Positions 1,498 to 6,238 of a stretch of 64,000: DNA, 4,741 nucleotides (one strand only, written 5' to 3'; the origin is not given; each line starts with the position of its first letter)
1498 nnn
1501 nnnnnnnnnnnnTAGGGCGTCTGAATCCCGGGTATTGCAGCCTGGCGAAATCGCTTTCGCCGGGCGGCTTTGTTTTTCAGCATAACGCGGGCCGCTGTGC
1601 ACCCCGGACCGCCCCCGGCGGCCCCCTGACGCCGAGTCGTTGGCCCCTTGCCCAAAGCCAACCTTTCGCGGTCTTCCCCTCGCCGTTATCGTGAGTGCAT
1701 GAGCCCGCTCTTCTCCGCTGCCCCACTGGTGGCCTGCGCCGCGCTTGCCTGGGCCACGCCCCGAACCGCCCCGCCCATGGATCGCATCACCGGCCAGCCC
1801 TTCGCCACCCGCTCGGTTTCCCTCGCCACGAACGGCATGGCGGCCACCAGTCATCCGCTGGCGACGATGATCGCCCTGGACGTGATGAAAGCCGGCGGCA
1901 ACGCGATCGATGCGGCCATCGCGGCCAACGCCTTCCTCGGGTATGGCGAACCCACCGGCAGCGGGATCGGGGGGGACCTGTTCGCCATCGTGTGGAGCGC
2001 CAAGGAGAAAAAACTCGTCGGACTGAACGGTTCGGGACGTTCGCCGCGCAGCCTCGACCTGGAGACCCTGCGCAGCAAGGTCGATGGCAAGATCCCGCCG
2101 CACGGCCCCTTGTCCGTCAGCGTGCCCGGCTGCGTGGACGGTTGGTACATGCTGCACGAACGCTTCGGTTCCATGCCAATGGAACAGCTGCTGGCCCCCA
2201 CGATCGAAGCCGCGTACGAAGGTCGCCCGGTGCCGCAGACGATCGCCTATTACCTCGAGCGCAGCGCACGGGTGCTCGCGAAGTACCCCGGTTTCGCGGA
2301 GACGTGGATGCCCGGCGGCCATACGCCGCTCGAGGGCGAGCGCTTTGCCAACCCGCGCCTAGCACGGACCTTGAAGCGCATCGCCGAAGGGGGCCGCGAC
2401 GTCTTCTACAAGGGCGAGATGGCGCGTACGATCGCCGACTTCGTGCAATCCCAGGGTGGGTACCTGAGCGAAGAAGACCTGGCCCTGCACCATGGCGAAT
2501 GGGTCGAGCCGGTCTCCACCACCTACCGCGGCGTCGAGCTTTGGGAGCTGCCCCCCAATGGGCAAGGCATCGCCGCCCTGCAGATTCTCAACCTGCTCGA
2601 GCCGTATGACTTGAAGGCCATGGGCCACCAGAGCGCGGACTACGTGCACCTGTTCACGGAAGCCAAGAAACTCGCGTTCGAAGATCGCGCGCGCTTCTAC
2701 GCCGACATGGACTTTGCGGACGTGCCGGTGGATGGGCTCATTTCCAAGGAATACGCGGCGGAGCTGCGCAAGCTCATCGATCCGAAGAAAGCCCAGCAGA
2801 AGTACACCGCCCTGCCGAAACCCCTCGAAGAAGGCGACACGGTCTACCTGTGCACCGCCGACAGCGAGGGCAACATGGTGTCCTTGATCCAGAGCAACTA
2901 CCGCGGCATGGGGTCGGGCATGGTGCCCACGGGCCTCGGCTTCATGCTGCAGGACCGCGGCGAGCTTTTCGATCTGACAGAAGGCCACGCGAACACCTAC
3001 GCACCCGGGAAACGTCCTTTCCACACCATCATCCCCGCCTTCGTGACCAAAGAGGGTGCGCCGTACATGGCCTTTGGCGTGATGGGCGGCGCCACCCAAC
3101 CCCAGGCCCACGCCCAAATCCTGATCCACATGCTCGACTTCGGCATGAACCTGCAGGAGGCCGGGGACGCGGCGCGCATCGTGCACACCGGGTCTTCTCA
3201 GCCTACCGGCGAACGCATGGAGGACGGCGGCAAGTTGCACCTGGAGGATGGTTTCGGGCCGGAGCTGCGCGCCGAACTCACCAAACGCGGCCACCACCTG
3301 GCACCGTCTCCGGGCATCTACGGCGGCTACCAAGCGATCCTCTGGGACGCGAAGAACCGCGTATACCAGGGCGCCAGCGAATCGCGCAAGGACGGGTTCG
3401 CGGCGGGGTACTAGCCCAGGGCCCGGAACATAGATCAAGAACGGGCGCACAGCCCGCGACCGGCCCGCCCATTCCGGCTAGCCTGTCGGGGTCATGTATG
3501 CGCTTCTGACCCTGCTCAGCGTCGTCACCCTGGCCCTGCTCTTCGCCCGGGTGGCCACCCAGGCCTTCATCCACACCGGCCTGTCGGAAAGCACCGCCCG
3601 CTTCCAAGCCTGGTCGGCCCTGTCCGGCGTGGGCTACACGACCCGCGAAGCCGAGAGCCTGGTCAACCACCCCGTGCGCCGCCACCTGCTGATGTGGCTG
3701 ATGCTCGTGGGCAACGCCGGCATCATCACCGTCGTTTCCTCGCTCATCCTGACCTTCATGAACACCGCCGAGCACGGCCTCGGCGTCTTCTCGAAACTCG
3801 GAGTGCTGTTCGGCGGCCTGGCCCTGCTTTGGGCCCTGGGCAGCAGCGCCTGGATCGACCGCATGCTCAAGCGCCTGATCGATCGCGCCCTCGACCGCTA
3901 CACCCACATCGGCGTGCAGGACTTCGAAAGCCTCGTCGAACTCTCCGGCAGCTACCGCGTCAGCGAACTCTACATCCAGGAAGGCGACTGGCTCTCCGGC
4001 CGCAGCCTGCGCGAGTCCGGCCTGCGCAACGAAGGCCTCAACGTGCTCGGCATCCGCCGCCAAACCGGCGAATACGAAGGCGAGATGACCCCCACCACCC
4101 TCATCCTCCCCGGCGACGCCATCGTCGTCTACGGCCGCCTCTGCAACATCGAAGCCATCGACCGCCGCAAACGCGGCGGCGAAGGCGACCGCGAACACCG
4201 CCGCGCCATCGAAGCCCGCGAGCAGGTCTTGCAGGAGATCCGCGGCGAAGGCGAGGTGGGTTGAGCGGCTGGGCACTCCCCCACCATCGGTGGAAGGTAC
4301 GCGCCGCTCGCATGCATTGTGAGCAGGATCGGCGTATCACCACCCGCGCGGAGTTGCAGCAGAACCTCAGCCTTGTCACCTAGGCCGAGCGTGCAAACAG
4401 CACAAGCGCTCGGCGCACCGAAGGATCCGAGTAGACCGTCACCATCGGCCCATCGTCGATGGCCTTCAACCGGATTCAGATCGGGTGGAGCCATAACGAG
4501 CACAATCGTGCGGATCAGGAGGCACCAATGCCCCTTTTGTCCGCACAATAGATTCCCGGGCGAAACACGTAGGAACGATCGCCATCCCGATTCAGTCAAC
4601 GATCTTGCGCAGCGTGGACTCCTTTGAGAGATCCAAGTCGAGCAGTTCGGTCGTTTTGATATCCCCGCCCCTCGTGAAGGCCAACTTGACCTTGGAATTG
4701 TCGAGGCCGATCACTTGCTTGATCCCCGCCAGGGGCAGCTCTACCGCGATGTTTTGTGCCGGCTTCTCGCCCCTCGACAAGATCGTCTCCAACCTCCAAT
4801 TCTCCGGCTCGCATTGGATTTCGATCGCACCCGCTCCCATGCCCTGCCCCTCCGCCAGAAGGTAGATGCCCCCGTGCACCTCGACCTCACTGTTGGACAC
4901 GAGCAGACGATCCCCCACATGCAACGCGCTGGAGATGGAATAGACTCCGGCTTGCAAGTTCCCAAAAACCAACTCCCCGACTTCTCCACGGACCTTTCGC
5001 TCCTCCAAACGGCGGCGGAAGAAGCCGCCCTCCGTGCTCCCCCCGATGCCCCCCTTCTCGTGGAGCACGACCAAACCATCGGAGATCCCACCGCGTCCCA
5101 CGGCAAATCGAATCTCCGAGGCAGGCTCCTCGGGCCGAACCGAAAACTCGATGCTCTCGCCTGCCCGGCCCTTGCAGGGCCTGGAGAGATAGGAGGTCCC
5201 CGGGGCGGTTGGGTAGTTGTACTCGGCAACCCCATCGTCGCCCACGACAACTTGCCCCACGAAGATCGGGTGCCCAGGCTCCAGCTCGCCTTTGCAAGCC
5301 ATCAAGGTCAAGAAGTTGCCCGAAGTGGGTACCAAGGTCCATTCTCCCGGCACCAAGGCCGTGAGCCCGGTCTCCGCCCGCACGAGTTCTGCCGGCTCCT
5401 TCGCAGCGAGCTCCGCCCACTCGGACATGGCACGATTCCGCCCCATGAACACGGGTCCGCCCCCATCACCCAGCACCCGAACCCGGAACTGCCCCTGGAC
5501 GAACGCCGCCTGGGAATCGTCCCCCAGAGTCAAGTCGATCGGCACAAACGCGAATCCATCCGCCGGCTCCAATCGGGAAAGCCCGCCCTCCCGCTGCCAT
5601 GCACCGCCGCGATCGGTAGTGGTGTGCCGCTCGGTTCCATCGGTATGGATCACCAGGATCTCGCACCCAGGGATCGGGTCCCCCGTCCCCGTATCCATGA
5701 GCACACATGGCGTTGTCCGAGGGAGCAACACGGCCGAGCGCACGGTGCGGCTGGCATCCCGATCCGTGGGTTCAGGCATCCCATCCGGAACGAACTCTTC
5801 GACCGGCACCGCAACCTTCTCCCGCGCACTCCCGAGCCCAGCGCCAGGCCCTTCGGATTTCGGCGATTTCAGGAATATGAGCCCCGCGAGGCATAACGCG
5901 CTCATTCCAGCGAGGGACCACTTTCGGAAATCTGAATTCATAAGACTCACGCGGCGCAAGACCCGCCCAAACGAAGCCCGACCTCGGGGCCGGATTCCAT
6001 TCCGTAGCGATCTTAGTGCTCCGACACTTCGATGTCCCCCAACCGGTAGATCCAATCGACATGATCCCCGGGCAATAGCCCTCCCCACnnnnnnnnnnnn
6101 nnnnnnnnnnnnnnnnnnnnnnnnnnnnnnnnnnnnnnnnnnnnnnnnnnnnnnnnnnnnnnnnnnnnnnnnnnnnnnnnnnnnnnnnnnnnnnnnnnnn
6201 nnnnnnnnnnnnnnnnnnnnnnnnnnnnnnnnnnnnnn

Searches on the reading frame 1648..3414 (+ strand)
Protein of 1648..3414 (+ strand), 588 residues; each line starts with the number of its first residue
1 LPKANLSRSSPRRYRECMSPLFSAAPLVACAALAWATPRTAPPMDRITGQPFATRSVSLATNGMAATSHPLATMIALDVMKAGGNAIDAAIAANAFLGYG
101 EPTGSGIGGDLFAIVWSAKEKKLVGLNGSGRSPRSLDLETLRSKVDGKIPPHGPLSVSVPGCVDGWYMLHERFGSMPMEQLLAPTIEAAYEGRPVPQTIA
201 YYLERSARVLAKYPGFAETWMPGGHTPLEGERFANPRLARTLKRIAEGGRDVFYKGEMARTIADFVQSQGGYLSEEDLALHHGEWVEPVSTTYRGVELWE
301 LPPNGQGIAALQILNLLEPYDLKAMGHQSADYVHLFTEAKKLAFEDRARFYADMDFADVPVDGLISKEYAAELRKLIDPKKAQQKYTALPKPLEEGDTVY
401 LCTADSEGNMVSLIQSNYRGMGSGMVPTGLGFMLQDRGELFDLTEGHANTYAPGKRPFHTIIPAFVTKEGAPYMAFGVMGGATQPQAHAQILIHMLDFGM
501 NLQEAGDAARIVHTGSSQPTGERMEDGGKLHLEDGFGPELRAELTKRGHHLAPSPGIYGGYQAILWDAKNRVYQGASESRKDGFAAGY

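Call 39: search_protein_families(library=pfam, proteins=[window:1648-3414:+], max_evalue=0.001)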
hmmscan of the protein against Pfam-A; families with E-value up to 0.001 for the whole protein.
window:1648-3414:+ (588 aa): 1 family
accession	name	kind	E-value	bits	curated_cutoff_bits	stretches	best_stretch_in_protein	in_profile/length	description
PF01019.26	G_glu_transpept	-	2.8e-156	521.8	27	1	78-583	2-512/512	Gamma-glutamyltranspeptidase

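Call 46: find_encoding_contigs(protein=window:1648-3414:+, flank=10000, max_places=6)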
Protein window:1648-3414:+ (588 aa): no gene with exactly this product is on record in the collection.

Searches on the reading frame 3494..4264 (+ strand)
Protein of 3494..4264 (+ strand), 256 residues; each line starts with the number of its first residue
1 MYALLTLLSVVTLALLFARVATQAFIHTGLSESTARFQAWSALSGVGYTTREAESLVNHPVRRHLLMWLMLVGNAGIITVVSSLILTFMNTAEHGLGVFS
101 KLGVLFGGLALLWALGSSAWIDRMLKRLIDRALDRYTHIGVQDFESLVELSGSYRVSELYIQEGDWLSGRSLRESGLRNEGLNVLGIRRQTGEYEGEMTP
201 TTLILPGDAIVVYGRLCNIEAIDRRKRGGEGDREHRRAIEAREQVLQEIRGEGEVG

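Call 39: search_protein_families(library=pfam, proteins=[window:3494-4264:+], max_evalue=0.001)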
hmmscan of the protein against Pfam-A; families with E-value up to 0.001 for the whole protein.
window:3494-4264:+ (256 aa): 1 family
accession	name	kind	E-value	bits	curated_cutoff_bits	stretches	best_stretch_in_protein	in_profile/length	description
PF02080.26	TrkA_C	-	8.5e-10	38.8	27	1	157-223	2-67/71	TrkA-C domain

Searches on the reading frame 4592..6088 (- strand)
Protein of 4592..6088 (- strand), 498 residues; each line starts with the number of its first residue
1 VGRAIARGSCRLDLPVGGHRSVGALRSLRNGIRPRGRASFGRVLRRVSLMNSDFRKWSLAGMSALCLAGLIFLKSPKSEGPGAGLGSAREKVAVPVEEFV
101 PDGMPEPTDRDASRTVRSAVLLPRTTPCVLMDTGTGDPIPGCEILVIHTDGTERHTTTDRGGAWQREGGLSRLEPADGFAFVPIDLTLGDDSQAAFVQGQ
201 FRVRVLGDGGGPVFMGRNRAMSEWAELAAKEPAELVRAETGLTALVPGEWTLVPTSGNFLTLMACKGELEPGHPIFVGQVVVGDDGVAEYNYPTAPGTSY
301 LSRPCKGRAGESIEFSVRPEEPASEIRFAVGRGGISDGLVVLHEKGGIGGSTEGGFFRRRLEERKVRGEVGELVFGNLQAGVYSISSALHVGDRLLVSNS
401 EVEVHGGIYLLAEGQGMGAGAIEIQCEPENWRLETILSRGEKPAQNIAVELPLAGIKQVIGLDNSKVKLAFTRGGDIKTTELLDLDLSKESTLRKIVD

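Call 29: search_protein_families(library=pfam, proteins=[window:4592-6088:-], max_evalue=0.01)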
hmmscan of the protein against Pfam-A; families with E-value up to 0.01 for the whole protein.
window:4592-6088:- (498 aa): 1 family
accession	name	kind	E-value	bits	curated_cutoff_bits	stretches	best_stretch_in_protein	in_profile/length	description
PF13620.12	CarboxypepD_reg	-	0.0026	18.5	32.3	0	132-166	8-42/82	Carboxypeptidase regulatory-like domain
